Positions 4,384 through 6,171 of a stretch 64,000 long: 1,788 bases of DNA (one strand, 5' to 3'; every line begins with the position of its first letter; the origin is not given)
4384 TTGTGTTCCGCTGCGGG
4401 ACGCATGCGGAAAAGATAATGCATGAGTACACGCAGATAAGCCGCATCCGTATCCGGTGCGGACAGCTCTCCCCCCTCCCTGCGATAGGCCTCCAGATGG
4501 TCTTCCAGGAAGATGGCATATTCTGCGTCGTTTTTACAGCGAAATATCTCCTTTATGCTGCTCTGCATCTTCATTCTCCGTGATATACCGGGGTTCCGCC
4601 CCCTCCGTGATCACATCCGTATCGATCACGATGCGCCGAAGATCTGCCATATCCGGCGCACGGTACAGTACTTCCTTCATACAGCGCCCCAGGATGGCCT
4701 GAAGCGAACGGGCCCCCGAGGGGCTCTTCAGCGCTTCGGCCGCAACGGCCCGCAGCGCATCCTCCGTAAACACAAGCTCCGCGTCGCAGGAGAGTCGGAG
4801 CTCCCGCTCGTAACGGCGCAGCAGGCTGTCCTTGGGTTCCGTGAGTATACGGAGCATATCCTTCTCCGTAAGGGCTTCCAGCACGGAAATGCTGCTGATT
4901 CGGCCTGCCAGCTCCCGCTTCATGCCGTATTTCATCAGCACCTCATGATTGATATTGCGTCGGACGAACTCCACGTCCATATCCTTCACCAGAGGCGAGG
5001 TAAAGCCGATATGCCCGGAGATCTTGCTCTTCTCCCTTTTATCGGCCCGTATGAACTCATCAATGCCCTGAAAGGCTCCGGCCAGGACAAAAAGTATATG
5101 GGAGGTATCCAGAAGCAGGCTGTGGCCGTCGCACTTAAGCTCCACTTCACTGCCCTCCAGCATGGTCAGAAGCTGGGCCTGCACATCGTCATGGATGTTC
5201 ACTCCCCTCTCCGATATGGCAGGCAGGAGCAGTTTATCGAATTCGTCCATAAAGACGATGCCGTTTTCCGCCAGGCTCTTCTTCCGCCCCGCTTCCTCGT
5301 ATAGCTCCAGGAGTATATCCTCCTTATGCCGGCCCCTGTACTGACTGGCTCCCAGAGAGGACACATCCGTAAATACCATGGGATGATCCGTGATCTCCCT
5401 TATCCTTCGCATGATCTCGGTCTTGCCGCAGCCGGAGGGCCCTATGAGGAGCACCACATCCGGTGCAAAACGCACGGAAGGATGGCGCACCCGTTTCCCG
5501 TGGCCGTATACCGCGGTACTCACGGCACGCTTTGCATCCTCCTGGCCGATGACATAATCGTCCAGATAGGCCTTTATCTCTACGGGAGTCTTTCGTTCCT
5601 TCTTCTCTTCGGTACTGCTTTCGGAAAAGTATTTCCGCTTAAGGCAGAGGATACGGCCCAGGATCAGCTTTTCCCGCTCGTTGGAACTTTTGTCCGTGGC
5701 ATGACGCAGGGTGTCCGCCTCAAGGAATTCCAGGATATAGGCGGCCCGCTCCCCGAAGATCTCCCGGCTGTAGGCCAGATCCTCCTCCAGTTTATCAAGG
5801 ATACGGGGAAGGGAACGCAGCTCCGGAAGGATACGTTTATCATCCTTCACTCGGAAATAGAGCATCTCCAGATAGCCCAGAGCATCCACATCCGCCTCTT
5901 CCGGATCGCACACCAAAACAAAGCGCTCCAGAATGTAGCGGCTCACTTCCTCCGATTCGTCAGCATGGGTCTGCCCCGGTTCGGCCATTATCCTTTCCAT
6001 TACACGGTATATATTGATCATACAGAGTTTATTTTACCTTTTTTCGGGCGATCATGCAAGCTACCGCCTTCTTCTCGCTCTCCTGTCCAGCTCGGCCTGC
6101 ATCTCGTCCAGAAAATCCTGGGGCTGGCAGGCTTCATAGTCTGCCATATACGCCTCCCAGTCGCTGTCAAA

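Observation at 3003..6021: Overlapping tandem pair of zinc-finger-less ClpX paralogues with rewired pore loops but intact ClpP-docking IGF loops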

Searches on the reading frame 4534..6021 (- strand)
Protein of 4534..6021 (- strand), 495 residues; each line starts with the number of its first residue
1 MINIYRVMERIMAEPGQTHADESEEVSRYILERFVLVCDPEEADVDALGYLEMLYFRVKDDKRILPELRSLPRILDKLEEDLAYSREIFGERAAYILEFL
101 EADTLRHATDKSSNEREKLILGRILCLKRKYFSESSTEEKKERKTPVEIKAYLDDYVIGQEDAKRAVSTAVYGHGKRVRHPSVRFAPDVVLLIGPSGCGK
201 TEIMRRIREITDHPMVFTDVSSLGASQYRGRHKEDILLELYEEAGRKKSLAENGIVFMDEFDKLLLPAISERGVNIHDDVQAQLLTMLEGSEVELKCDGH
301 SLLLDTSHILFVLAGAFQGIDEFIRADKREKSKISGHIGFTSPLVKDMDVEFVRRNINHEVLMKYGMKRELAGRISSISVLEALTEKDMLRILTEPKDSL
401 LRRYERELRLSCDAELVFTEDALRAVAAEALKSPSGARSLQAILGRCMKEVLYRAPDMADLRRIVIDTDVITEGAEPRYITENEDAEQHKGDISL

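Call 3: search_protein_families(library=pfam, proteins=[window:4534-6021:-], max_evalue=0.01)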
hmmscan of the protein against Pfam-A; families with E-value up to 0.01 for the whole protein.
window:4534-6021:- (495 aa): 9 families
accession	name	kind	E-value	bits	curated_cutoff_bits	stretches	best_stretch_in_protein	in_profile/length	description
PF07724.20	AAA_2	-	1.6e-15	58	27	1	190-377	6-165/166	AAA domain (Cdc48 subfamily)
PF00004.35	AAA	-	2.5e-13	51.1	21.2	1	190-316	1-109/131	ATPase family associated with various cellular activities (AAA)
PF00493.29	MCM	-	1.8e-08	34.2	23.3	1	142-264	11-133/224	MCM P-loop domain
PF10431.15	ClpB_D2-small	-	1.4e-05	25.5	21.9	1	384-455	1-67/81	C-terminal, D2-small domain, of ClpB protein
PF07728.20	AAA_5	-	8.4e-05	23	22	1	190-270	2-83/139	AAA domain (dynein-related subfamily)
PF13191.12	AAA_16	-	0.0003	21.8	32.6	1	184-217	21-55/167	AAA ATPase domain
PF01078.27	Mg_chelatase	-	0.00037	20.4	20.3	0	157-210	5-45/207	Magnesium chelatase, subunit ChlI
PF13401.12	AAA_22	-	0.00038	21.2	27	1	188-226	6-46/130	AAA domain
PF13173.12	AAA_14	-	0.0023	18.4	27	1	188-264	3-74/129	AAA domain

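Call 4: search_protein_families(library=ncbifam, proteins=[window:4534-6021:-], max_evalue=0.01)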
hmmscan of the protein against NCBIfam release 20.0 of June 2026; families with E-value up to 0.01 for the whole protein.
window:4534-6021:- (495 aa): 17 families
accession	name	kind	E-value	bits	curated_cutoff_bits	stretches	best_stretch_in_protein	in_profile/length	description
NF003745.1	PRK05342.1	equivalog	4.1e-75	253.2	359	1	134-487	50-415/418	ATP-dependent Clp protease ATP-binding subunit ClpX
TIGR00382.1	clpX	equivalog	1.4e-67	228.5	370.75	1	135-478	58-412/414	ATP-dependent protease ATP-binding subunit ClpX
TIGR00390.1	hslU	equivalog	3.5e-40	138.3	362.45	3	145-244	2-104/441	ATP-dependent protease ATPase subunit HslU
NF041006.2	cell_div_CdvC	equivalog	2.3e-08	33.4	650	1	151-290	100-234/370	cell division protein CdvC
TIGR03345.1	VI_ClpV1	equivalog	9.4e-08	30.8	884.95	1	142-205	553-614/852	type VI secretion system ATPase TssH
TIGR03346.1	chaperone_ClpB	equivalog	3.4e-07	29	1232.1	1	142-210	552-618/853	ATP-dependent chaperone ClpB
NF040949.1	minchrom_main_MCM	domain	2e-06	26.4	940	1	157-264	293-400/682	minichromosome maintenance protein MCM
TIGR02639.1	ClpA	equivalog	1e-05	24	993.15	1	139-221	441-521/734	ATP-dependent Clp protease ATP-binding subunit ClpA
TIGR01243.1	CDC48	subfamily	4e-05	22.1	802.65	1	186-291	211-309/733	CDC48 family AAA ATPase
NF033607.0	disagg_AAA_ClpG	exception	9.1e-05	20.5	1900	1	137-211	573-646/932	AAA family protein disaggregase ClpG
NF033606.1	heat_AAA_ClpK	exception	0.00025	19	1900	1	141-211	599-667/949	heat shock survival AAA family ATPase ClpK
NF003229.0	PRK04195.1-5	equivalog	0.00027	19.8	280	1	157-264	19-115/413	replication factor C large subunit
TIGR00368.1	TIGR00368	hypoth_equivalog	0.00043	19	362.4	1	135-210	171-234/499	YifB family Mg chelatase-like AAA ATPase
TIGR00972.1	3a0107s01c2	equivalog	0.0012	18.3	343.2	1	170-213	9-53/248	phosphate ABC transporter ATP-binding protein PstB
TIGR03689.1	pup_AAA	equivalog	0.0044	15.8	504.75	1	186-292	215-329/512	proteasome ATPase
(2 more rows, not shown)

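Call 5: search_protein_families(library=padloc, proteins=[window:4534-6021:-], max_evalue=0.01)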
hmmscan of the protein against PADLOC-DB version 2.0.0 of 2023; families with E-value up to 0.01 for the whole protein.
window:4534-6021:- (495 aa): 6 families
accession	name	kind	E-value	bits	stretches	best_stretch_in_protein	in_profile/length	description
PDLC03838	DolB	-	9.1e-12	42.9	1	134-264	118-241/375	-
PDLC04135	mad3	-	9.6e-05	20.1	1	176-208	11-43/374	mads_3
PDLC02196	IetA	-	9.9e-05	19.9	1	188-264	123-192/374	-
PDLC04140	mad8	-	0.00099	16.7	0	188-207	28-47/314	mads_8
PDLC04606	PDC-M37B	-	0.0016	15.7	1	190-212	177-199/390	-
PDLC02195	IetA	-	0.0017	15.7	1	188-263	138-206/395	-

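Call 7: search_solved_structures(query=window:4534-6021:-, show_alignments=1)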
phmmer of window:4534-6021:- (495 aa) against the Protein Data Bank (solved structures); distinct sequences matched with E-value up to 0.001: 71 (the best 60 are shown).
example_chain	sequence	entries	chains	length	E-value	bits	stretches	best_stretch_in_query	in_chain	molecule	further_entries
6vfs_E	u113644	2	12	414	1.2e-58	202.5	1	137-482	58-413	ATP-dependent Clp protease ATP-binding subunit ClpX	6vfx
8e91_A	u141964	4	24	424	4.9e-52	180.6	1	138-491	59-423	ATP-dependent Clp protease ATP-binding subunit ClpX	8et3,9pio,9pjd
9c87_A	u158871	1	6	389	6.5e-52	180.2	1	144-492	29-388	ATP-dependent Clp protease ATP-binding subunit ClpX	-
6wr2_A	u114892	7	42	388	7.5e-52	180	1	144-491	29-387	ATP-dependent Clp protease ATP-binding subunit ClpX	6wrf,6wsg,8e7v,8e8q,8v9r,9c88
4i34_A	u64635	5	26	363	1.4e-51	179.1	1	145-491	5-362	ATP-dependent Clp protease ATP-binding subunit ClpX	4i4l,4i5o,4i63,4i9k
6sfw_O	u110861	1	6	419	1.5e-51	179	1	144-478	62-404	ATP-dependent Clp protease ATP-binding subunit ClpX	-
6po1_A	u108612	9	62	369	2.1e-51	178.6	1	145-492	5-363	ATP-dependent Clp protease ATP-binding subunit ClpX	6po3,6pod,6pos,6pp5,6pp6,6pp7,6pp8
3hws_A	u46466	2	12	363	3.5e-51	177.8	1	145-491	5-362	ATP-dependent Clp protease ATP-binding subunit clpX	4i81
3hte_A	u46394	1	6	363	1.2e-50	176.1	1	145-491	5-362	ATP-dependent Clp protease ATP-binding subunit clpX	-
9ndj_F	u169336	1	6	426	1.7e-49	172.3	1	134-485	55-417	ATP-dependent Clp protease ATP-binding subunit ClpX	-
8yd0_A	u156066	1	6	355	2.4e-47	165.2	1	145-478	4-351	ATP-dependent Clp protease ATP-binding subunit ClpX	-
1um8_A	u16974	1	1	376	1.2e-45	159.6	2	183-482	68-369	ATP-dependent Clp protease ATP-binding subunit clpX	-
9ykx_A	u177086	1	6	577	3.3e-44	154.8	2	179-332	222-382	ATP-dependent clpX-like chaperone, mitochondrial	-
9dvy_A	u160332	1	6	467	5.2e-44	154.2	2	179-332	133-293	ATP-dependent Clp protease ATP-binding subunit clpX-like, mitochondrial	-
9p9v_A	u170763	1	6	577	7.6e-44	153.6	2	179-332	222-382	ATP-dependent clpX-like chaperone, mitochondrial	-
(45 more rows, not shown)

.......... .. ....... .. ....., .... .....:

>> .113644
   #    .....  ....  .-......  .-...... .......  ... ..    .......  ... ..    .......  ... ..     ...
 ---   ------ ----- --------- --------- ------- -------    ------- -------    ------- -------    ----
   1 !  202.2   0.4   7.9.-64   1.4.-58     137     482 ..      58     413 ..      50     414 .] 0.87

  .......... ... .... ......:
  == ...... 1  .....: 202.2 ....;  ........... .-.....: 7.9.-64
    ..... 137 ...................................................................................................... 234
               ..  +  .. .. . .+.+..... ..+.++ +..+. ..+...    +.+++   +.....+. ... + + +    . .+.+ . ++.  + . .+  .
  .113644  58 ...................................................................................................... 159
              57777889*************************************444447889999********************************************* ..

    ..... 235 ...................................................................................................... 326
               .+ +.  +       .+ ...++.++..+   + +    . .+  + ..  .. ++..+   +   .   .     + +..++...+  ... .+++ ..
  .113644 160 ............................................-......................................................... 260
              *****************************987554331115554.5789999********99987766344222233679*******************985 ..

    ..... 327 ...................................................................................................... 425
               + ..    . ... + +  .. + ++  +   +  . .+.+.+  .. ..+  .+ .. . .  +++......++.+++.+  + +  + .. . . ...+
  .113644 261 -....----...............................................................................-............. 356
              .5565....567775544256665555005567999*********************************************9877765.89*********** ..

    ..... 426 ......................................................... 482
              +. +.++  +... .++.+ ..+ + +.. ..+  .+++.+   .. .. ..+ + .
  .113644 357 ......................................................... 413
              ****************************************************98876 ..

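Call 9: find_homologous_proteins(query=window:4534-6021:-, max_evalue=1e-10)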
Query window:4534-6021:- (495 aa): 5377 proteins with E <= 1e-10 among 8000 candidates; the best 120 are listed.
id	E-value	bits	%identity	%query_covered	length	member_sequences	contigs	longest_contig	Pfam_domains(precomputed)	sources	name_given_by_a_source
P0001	7.4e-222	755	74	97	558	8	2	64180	PF07724.21,PF00493.30,PF00004.36,PF07728.21,PF10431.16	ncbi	-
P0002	1.1e-212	725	69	98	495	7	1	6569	PF07724.21,PF00493.30,PF00004.36,PF10431.16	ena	-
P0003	2.0e-212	724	71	97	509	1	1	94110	PF07724.21,PF00493.30,PF00004.36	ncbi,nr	ncbi:MAG: AAA family ATPase [Lachnospiraceae bacterium]|nr:AAA family ATPase [Lachnospiraceae bacter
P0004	3.6e-212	723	69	99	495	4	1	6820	PF07724.21,PF00493.30,PF00004.36,PF07728.21,PF10431.16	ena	-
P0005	7.4e-211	719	68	99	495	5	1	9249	PF07724.21,PF00493.30,PF00004.36,PF10431.16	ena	-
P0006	2.2e-210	718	69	99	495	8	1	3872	PF07724.21,PF00493.30,PF00004.36,PF07728.21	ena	-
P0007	1.9e-209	715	70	94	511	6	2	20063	PF07724.21,PF00493.30,PF00004.36,PF13401.13,PF07728.21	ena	-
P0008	2.7e-209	714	69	97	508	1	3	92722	PF07724.21,PF00493.30,PF00004.36,PF07728.21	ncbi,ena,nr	ncbi:MAG: AAA family ATPase [Lachnospiraceae bacterium]|nr:AAA family ATPase [Lachnospiraceae bacter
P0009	1.0e-208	712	69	98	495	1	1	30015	PF07724.21,PF00493.30,PF00004.36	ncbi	-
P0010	1.6e-208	711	69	98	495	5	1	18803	PF07724.21,PF00493.30,PF00004.36,PF07728.21,PF10431.16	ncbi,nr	ncbi:MAG: AAA family ATPase [Lachnospiraceae bacterium]|nr:AAA family ATPase [Lachnospiraceae bacter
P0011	3.2e-207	707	68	98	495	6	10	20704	PF07724.21,PF00493.30,PF00004.36,PF10431.16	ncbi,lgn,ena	-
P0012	2.4e-206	704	66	98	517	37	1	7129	PF07724.21,PF00493.30,PF00004.36,PF13401.13,PF07728.21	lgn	-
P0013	5.0e-194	664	65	97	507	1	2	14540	PF07724.21,PF00493.30,PF00004.36,PF07728.21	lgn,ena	-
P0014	1.9e-192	658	67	93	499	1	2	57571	PF07724.21,PF00493.30,PF00004.36,PF07728.21,PF10431.16,PF13191.13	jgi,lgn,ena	-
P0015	7.9e-192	656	67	96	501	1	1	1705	PF07724.21,PF00493.30,PF00004.36,PF07728.21,PF10431.16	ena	-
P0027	2.9e-173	595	57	99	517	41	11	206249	PF07724.21,PF00493.30,PF00004.36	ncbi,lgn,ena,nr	ncbi:MAG: AAA family ATPase [Lachnospiraceae bacterium]|nr:AAA family ATPase [Lachnospiraceae bacter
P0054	3.9e-149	516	55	94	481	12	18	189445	PF07724.21,PF00004.36,PF10431.16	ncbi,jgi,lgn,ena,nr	ncbi:MAG: AAA family ATPase [Lachnospiraceae bacterium]|nr:AAA family ATPase [Lachnospiraceae bacter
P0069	1.6e-104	369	49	75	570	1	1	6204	PF07724.21,PF00004.36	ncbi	-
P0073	2.8e-100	355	51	68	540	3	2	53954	PF07724.21,PF00493.30,PF00004.36,PF07728.21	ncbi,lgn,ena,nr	ncbi:MAG: AAA family ATPase [Lachnospiraceae bacterium]|nr:AAA family ATPase [Lachnospiraceae bacter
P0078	1.1e-97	346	41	89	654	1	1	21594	PF07724.21,PF00493.30,PF00004.36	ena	-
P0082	2.5e-93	332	41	89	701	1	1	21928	PF07724.21,PF00493.30,PF00004.36,PF07728.21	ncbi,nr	ncbi:MAG: AAA family ATPase [Lachnospiraceae bacterium]|nr:AAA family ATPase [Lachnospiraceae bacter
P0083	1.4e-92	329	43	79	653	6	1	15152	PF07724.21,PF00493.30,PF00004.36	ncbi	-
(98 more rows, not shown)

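Call 14: find_encoding_contigs(protein=P0027, flank=8000, max_places=3)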
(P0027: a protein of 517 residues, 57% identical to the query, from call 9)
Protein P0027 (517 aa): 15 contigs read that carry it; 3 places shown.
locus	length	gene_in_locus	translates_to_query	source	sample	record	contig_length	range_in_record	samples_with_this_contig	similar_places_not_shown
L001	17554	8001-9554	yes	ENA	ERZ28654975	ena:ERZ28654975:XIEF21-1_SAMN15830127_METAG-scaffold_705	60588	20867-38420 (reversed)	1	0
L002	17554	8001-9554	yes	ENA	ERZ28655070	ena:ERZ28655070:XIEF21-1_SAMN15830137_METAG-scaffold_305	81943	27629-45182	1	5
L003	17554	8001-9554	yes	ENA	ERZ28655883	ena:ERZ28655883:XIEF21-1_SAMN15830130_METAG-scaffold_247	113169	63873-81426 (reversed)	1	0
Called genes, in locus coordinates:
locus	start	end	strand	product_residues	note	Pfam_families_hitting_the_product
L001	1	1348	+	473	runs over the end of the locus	PF14897:EpsG (weak)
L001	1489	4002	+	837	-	PF12773:DZR (faint), PF13240:Zn_Ribbon_1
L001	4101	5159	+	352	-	PF00465:Fe-ADH, PF13685:Fe-ADH_2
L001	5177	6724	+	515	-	PF14264:Glucos_trans_II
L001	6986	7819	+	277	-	PF00520:Ion_trans, PF08016:PKD_channel (faint)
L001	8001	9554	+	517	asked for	PF00493:MCM (weak), PF00004:AAA, PF07724:AAA_2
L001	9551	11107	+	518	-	PF00493:MCM (weak), PF07724:AAA_2, PF00004:AAA, PF10431:ClpB_D2-small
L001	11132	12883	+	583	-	PF17201:Cache_3-Cache_2, PF17202:sCache_3_3, PF00990:GGDEF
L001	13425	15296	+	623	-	PF13522:GATase_6, PF13537:GATase_7, PF01380:SIS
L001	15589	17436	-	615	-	PF00079:Serpin, PF00578:AhpC-TSA, PF08534:Redoxin (weak)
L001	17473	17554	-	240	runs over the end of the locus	PF07963:N_methyl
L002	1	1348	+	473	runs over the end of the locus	PF14897:EpsG (weak)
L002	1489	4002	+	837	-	PF12773:DZR (faint), PF13240:Zn_Ribbon_1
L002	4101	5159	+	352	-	PF00465:Fe-ADH, PF13685:Fe-ADH_2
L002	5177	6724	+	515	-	PF14264:Glucos_trans_II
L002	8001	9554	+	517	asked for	PF00493:MCM (weak), PF00004:AAA, PF07724:AAA_2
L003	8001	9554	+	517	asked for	PF00493:MCM (weak), PF00004:AAA, PF07724:AAA_2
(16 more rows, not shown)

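Call 15: find_encoding_contigs(protein=P0054, flank=8000, max_places=3)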
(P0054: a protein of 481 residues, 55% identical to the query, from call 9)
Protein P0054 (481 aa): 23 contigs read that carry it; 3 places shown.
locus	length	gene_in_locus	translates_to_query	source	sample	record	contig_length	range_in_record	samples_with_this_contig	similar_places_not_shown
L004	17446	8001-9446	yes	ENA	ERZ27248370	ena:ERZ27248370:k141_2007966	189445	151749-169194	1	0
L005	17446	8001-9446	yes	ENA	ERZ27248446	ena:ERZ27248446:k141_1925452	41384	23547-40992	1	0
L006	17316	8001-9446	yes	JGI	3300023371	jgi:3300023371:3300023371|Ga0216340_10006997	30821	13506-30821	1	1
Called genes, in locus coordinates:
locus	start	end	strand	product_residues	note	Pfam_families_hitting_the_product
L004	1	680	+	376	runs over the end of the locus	PF03816:LytR_cpsA_psr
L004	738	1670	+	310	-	PF00535:Glycos_transf_2, PF13641:Glyco_tranf_2_3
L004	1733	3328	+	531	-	PF00493:MCM, PF01078:Mg_chelatase (faint), PF05496:RuvB_N (weak), PF07724:AAA_2, PF07728:AAA_5 (weak), PF00004:AAA, PF10431:ClpB_D2-small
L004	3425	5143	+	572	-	PF00082:Peptidase_S8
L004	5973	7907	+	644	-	-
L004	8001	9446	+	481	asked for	PF00004:AAA, PF07724:AAA_2, PF10431:ClpB_D2-small (faint)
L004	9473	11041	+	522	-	PF00493:MCM (weak), PF00004:AAA, PF07724:AAA_2, PF10431:ClpB_D2-small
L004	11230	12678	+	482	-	PF17201:Cache_3-Cache_2, PF17202:sCache_3_3, PF00990:GGDEF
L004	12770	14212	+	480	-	PF01554:MatE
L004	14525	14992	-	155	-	PF13560:HTH_31, PF01381:HTH_3, PF12844:HTH_19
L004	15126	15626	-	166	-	-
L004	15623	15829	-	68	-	PF15562:Imm17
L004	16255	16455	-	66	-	-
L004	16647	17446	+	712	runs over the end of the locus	PF25019:LRR_R13L1-DRL21 (faint), PF12799:LRR_4 (faint), PF23952:LRR_EndoS (faint), PF00560:LRR_1 (faint), PF25013:LRR_Zer-1 (faint), PF23598:LRR_14, PF13855:LRR_8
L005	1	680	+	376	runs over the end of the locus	PF03816:LytR_cpsA_psr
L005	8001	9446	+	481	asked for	PF00004:AAA, PF07724:AAA_2, PF10431:ClpB_D2-small (faint)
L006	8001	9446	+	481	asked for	PF00004:AAA, PF07724:AAA_2, PF10431:ClpB_D2-small (faint)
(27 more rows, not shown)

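Call 45: search_protein_families(library=pfam, proteins=[P0082, P0078, P0083, P0069, P0073], max_evalue=0.01)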
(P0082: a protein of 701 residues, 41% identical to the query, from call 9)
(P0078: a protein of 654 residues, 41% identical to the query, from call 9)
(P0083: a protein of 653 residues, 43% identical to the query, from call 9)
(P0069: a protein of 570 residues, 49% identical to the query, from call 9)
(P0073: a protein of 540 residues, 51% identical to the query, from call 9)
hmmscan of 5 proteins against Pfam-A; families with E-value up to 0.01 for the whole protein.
P0082 (701 aa): 12 families
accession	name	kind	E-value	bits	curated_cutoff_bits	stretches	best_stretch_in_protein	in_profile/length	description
PF00004.35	AAA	-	1.2e-16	61.7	21.2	1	400-526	1-108/131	ATPase family associated with various cellular activities (AAA)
PF07724.20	AAA_2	-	2.2e-16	60.8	27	1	400-587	6-164/166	AAA domain (Cdc48 subfamily)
PF07728.20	AAA_5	-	6.8e-08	33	22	1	400-516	2-107/139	AAA domain (dynein-related subfamily)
PF00493.29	MCM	-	1.4e-05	24.7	23.3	1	358-475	17-133/224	MCM P-loop domain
PF13191.12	AAA_16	-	6e-05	24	32.6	1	395-454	22-85/167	AAA ATPase domain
PF13401.12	AAA_22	-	6e-05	23.8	27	1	400-436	8-46/130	AAA domain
PF01078.27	Mg_chelatase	-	0.00016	21.6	20.3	0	367-418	5-43/207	Magnesium chelatase, subunit ChlI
PF00158.32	Sigma54_activat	-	0.00023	21.3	20.2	1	398-505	23-123/168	Sigma-54 interaction domain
PF13671.12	AAA_33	-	0.00092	20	27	1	400-427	2-27/143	AAA domain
PF10431.15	ClpB_D2-small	-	0.001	19.5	21.9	1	595-666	1-67/81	C-terminal, D2-small domain, of ClpB protein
PF13521.12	AAA_28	-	0.002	18.8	27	0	400-425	2-27/164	AAA domain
PF05496.18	RuvB_N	-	0.0096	16.1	27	0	364-422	7-58/159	Holliday junction DNA helicase RuvB P-loop domain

P0078 (654 aa): 10 families
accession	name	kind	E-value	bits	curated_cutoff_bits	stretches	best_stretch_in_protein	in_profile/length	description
PF07724.20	AAA_2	-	1.7e-14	54.7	27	1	357-544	6-164/166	AAA domain (Cdc48 subfamily)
PF00004.35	AAA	-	1.5e-12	48.5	21.2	1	357-482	1-107/131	ATPase family associated with various cellular activities (AAA)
PF00493.29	MCM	-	3.5e-07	30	23.3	1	315-432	17-133/224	MCM P-loop domain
PF07728.20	AAA_5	-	0.00012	22.5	22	1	357-379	2-25/139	AAA domain (dynein-related subfamily)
PF13191.12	AAA_16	-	0.00038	21.4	32.6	1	354-377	24-47/167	AAA ATPase domain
PF13173.12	AAA_14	-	0.00097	19.6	27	1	356-432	4-74/129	AAA domain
PF01078.27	Mg_chelatase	-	0.0017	18.2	20.3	0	324-375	5-43/207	Magnesium chelatase, subunit ChlI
PF00158.32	Sigma54_activat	-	0.0029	17.7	20.2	0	355-432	23-105/168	Sigma-54 interaction domain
PF13401.12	AAA_22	-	0.0039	18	27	0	357-418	8-64/130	AAA domain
PF12775.13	AAA_7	-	0.0089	16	25.8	0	356-431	35-111/181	P-loop containing dynein motor region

P0083 (653 aa): 11 families
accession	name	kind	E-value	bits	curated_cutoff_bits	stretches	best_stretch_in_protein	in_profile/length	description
PF07724.20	AAA_2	-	1.8e-14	54.6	27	1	356-543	6-164/166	AAA domain (Cdc48 subfamily)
PF00004.35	AAA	-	9.3e-13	49.2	21.2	1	356-482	1-108/131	ATPase family associated with various cellular activities (AAA)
PF00493.29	MCM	-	1.5e-05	24.6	23.3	1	313-431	16-133/224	MCM P-loop domain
PF10431.15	ClpB_D2-small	-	3e-05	24.4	21.9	1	552-622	2-67/81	C-terminal, D2-small domain, of ClpB protein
PF13191.12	AAA_16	-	3.9e-05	24.6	32.6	1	353-410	24-85/167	AAA ATPase domain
PF07728.20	AAA_5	-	0.00023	21.6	22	1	356-380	2-27/139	AAA domain (dynein-related subfamily)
PF01078.27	Mg_chelatase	-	0.0009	19.1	20.3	0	323-374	5-43/207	Magnesium chelatase, subunit ChlI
PF00158.32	Sigma54_activat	-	0.0013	18.9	20.2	0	354-432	23-106/168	Sigma-54 interaction domain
PF13401.12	AAA_22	-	0.0015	19.3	27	0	356-390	8-45/130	AAA domain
PF20703.3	nSTAND1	-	0.0028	17.8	27.1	0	347-371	33-51/379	Novel STAND NTPase 1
PF13173.12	AAA_14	-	0.0056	17.1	27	0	355-430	4-73/129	AAA domain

P0069 (570 aa): 4 families
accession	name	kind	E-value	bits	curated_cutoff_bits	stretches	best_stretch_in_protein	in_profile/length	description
PF07724.20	AAA_2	-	2.1e-11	44.6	27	1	277-462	6-163/166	AAA domain (Cdc48 subfamily)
PF00004.35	AAA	-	6.9e-10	39.9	21.2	1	277-380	1-97/131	ATPase family associated with various cellular activities (AAA)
PF00493.29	MCM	-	0.0002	21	23.3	1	237-351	19-133/224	MCM P-loop domain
PF10431.15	ClpB_D2-small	-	0.00052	20.4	21.9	1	471-542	1-67/81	C-terminal, D2-small domain, of ClpB protein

P0073 (540 aa): 10 families
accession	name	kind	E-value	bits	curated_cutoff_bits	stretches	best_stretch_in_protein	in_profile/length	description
PF07724.20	AAA_2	-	1e-15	58.6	27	1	237-424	5-163/166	AAA domain (Cdc48 subfamily)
PF00004.35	AAA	-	3.4e-13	50.6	21.2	1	238-364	1-107/131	ATPase family associated with various cellular activities (AAA)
PF07728.20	AAA_5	-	6e-06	26.8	22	1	238-313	2-78/139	AAA domain (dynein-related subfamily)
PF00493.29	MCM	-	6.5e-06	25.9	23.3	1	200-313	21-133/224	MCM P-loop domain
PF10431.15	ClpB_D2-small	-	0.00031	21.2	21.9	1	433-504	1-67/81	C-terminal, D2-small domain, of ClpB protein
PF13671.12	AAA_33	-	0.002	18.9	27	1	238-269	2-33/143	AAA domain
PF01078.27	Mg_chelatase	-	0.0032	17.3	20.3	0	236-258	23-45/207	Magnesium chelatase, subunit ChlI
PF00158.32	Sigma54_activat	-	0.0035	17.5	20.2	0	236-314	23-106/168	Sigma-54 interaction domain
PF13401.12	AAA_22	-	0.0041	17.9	27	0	237-278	7-60/130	AAA domain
PF13521.12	AAA_28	-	0.0081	16.8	27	0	238-264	2-28/164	AAA domain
